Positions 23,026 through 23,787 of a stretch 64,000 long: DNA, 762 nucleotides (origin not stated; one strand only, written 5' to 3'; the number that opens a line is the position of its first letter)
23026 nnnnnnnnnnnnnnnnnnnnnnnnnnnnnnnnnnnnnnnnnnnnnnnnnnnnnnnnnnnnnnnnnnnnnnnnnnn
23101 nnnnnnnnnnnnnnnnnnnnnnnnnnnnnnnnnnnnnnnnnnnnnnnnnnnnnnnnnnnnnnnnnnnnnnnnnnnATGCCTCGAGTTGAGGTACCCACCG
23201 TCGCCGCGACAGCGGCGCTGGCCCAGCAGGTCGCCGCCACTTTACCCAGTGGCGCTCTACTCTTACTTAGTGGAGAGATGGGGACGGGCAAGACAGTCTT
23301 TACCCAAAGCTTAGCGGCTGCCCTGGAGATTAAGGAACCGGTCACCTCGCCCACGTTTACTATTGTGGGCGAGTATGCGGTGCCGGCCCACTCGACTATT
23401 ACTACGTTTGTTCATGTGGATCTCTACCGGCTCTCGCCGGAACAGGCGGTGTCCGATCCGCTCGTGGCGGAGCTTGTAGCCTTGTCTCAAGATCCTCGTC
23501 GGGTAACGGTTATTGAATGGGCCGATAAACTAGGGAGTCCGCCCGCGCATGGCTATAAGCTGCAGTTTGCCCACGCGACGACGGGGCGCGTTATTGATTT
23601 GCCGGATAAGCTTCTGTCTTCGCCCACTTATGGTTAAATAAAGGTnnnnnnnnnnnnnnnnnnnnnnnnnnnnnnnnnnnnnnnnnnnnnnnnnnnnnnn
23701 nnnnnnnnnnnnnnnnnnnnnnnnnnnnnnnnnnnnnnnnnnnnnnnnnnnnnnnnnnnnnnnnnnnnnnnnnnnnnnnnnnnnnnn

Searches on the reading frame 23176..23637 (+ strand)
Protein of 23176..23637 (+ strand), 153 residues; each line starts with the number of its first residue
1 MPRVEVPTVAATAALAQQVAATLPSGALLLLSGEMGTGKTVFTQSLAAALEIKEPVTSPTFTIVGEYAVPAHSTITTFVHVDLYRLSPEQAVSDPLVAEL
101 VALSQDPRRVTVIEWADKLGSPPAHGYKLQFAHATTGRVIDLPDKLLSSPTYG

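Call 22: search_protein_families(library=pfam, proteins=[window:23176-23637:+], max_evalue=0.001)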
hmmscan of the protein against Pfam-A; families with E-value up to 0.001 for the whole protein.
window:23176-23637:+ (153 aa): 3 families
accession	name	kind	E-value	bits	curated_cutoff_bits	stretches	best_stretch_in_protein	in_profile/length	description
PF02367.23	TsaE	-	6.2e-29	101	26.6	1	8-131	3-118/128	Threonylcarbamoyl adenosine biosynthesis protein TsaE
PF13191.12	AAA_16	-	0.00025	22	32.6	1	15-57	12-55/167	AAA ATPase domain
PF13401.12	AAA_22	-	0.001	19.9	27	0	27-119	6-96/130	AAA domain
